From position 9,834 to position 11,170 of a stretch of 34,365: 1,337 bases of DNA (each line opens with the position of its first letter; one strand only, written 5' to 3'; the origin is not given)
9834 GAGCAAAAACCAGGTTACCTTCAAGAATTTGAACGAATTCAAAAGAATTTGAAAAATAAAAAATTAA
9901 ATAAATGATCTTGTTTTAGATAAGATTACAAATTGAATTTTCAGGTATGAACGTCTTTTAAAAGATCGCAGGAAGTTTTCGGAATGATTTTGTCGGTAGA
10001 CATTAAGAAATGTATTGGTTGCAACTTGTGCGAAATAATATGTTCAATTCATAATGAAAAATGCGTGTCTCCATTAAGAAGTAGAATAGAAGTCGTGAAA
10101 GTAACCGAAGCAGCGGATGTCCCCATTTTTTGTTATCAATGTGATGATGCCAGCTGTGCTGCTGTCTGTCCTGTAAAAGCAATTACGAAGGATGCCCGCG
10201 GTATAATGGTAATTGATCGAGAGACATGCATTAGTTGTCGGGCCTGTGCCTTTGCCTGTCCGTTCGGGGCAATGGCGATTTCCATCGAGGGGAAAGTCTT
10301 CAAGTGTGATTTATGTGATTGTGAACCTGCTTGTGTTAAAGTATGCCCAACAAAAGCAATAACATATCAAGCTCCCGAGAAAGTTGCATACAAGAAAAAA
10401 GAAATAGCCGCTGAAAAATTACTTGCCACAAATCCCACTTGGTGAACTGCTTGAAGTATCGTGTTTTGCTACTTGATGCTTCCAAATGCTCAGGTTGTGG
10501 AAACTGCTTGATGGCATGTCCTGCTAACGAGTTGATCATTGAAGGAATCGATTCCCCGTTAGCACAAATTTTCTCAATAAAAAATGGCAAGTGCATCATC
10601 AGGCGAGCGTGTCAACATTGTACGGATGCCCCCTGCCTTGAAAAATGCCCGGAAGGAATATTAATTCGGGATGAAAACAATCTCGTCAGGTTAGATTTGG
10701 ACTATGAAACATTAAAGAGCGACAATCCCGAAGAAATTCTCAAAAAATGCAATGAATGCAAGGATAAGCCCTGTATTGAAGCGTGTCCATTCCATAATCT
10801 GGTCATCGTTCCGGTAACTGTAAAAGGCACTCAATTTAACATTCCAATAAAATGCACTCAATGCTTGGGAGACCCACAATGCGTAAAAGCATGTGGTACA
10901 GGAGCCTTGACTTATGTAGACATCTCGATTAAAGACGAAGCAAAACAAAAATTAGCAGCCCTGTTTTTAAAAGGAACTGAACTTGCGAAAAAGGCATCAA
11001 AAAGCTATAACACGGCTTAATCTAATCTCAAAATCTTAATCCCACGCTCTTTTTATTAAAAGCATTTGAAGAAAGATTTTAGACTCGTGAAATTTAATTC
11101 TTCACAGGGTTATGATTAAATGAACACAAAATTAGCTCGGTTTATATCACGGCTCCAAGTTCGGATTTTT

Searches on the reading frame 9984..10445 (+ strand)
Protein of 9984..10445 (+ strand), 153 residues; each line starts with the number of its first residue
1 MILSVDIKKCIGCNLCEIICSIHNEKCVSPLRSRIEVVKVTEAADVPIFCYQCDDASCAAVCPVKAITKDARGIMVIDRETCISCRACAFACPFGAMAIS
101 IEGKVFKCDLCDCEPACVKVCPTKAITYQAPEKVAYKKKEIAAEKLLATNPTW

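Call 45: search_protein_families(library=pfam, proteins=[window:9984-10445:+], max_evalue=0.001)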
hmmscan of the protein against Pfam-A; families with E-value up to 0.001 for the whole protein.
window:9984-10445:+ (153 aa): 12 families
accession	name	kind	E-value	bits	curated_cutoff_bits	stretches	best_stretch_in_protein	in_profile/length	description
PF12838.12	Fer4_7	-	3.8e-13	50.1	27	1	50-96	2-52/52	4Fe-4S dicluster domain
PF00037.32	Fer4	-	8.2e-11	41.7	21.1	1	76-96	2-22/24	4Fe-4S binding domain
PF13247.11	Fer4_11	-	1.3e-10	41.8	26.2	1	46-128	6-97/100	4Fe-4S dicluster domain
PF12837.12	Fer4_6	-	1.1e-09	38.2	25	1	74-96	1-23/24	4Fe-4S binding domain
PF13187.11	Fer4_9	-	1.4e-07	31.9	27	1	50-97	2-52/52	4Fe-4S dicluster domain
PF14697.11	Fer4_21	-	1.9e-07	31.6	35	1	76-127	2-58/59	4Fe-4S dicluster domain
PF13484.11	Fer4_16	-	2.4e-07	31.9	30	0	81-102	1-21/66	4Fe-4S double cluster binding domain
PF12797.12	Fer4_2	-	3.7e-07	30.1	24.5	1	74-94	2-22/22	4Fe-4S binding domain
PF25160.1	LdpA_Fe-S-bd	-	6e-07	29.6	27.6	0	57-97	8-43/49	LdpA Fe-S cluster-binding domain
PF13237.11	Fer4_10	-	6.3e-07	29.7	25.5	1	75-122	2-53/53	4Fe-4S dicluster domain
PF13534.11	Fer4_17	-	0.00018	22.4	22.2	0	107-137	1-28/61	4Fe-4S dicluster domain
PF12798.12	Fer4_3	-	0.00095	20.3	27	0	82-96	1-15/15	4Fe-4S binding domain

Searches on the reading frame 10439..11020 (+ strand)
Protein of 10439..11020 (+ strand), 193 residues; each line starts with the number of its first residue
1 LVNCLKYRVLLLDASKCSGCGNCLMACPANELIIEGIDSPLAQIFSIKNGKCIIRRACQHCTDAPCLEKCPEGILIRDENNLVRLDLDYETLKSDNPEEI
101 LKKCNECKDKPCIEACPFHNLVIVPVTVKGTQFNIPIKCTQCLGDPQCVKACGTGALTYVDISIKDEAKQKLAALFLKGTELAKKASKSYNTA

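Call 45: search_protein_families(library=pfam, proteins=[window:10439-11020:+], max_evalue=0.001)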
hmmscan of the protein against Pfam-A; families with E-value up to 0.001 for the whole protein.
window:10439-11020:+ (193 aa): 9 families
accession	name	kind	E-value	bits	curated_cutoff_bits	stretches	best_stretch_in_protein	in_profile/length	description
PF12838.12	Fer4_7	-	7.2e-10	39.6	27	2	103-156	1-52/52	4Fe-4S dicluster domain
PF13237.11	Fer4_10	-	1.3e-09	38.3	25.5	1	12-71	4-53/53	4Fe-4S dicluster domain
PF12837.12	Fer4_6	-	1.5e-09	37.8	25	1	13-30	5-22/24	4Fe-4S binding domain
PF13187.11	Fer4_9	-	1.4e-08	35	27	1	16-74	1-51/52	4Fe-4S dicluster domain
PF13484.11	Fer4_16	-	2.3e-07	31.9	30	0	16-32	1-17/66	4Fe-4S double cluster binding domain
PF13534.11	Fer4_17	-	5.6e-07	30.5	22.2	0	57-117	1-57/61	4Fe-4S dicluster domain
PF13247.11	Fer4_11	-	6e-07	30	26.2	1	55-85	7-38/100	4Fe-4S dicluster domain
PF12797.12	Fer4_2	-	7.6e-07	29.1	24.5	1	10-29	3-22/22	4Fe-4S binding domain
PF00037.32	Fer4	-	9.1e-06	25.7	21.1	1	13-30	4-21/24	4Fe-4S binding domain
